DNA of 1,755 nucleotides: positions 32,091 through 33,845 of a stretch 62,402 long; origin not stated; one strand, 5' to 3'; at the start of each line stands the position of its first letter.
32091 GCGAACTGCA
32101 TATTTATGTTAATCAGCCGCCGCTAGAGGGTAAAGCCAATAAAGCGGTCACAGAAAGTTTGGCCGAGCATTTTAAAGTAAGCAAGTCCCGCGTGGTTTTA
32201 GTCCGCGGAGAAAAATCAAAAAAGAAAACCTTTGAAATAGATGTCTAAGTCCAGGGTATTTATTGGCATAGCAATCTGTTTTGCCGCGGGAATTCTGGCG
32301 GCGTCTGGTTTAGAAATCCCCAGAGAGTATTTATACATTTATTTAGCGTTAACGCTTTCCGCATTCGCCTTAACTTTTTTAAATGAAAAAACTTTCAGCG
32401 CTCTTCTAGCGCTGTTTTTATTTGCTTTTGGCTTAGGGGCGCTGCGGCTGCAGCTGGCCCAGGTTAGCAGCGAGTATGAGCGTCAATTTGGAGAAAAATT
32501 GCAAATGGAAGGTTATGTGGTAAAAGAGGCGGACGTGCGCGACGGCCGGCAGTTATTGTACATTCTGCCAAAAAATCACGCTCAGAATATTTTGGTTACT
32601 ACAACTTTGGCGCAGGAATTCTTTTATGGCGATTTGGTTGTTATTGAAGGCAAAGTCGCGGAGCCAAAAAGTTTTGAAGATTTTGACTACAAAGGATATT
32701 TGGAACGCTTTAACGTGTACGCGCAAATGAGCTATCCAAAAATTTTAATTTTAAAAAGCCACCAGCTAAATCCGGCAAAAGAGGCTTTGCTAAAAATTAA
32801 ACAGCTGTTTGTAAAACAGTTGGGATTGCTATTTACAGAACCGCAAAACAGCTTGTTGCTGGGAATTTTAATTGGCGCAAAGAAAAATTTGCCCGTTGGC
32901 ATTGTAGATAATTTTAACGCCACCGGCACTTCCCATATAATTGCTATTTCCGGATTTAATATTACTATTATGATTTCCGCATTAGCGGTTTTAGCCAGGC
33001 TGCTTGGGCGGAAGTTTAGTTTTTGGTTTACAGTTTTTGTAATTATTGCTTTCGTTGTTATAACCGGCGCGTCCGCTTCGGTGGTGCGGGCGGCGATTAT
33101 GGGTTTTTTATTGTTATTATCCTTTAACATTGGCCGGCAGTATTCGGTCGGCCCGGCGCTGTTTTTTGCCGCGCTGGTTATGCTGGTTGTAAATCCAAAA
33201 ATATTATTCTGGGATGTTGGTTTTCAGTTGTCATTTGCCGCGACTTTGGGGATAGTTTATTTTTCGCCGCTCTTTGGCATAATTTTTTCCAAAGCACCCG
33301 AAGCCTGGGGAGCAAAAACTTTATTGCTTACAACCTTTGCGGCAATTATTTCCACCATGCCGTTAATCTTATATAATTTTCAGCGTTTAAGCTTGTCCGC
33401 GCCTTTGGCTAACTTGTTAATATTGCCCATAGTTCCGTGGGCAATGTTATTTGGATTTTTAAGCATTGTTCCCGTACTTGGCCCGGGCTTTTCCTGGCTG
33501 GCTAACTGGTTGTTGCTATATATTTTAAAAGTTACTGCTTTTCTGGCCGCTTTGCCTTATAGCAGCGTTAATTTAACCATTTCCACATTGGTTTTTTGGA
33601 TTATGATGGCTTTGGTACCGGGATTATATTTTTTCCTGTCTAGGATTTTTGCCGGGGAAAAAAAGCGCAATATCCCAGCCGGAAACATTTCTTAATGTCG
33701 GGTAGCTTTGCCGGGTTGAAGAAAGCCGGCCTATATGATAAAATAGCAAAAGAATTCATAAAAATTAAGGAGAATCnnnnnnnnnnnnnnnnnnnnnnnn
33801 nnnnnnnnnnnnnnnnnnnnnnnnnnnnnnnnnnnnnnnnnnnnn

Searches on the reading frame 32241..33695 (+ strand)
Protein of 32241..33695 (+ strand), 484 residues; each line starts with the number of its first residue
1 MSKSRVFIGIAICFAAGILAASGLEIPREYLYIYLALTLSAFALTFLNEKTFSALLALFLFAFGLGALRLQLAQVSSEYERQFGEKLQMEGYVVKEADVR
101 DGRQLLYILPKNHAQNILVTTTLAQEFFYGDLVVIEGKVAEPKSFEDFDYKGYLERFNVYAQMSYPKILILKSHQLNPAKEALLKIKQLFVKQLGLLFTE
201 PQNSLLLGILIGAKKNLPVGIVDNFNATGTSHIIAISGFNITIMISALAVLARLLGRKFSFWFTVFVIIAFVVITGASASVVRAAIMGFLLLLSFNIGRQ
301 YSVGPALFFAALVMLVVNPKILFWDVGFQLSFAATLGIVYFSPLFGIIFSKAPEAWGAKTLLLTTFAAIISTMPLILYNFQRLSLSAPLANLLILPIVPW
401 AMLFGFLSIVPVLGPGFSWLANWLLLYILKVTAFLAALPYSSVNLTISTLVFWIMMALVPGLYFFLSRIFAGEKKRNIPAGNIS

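Call 102: search_protein_families(library=ncbifam, proteins=[window:32241-33695:+], max_evalue=0.01)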
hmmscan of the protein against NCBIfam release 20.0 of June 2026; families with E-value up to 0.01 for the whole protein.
window:32241-33695:+ (484 aa): 4 families
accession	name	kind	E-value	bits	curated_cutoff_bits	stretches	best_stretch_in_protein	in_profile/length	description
TIGR00360.1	ComEC_N-term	subfamily_domain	1.3e-22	80.9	36.5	1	230-400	1-166/171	ComEC/Rec2-related protein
TIGR00361.1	ComEC_Rec2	equivalog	1.4e-21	76.4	190.05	1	196-438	123-358/663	DNA internalization-related competence protein ComEC/Rec2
NF045979.1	ComEC_MAG0480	equivalog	1.1e-20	73.8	150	1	32-462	47-441/461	MAG0480 family ComEC-like protein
NF008580.0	PRK11539.1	equivalog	1.7e-07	30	969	1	199-446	196-454/758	ComEC family protein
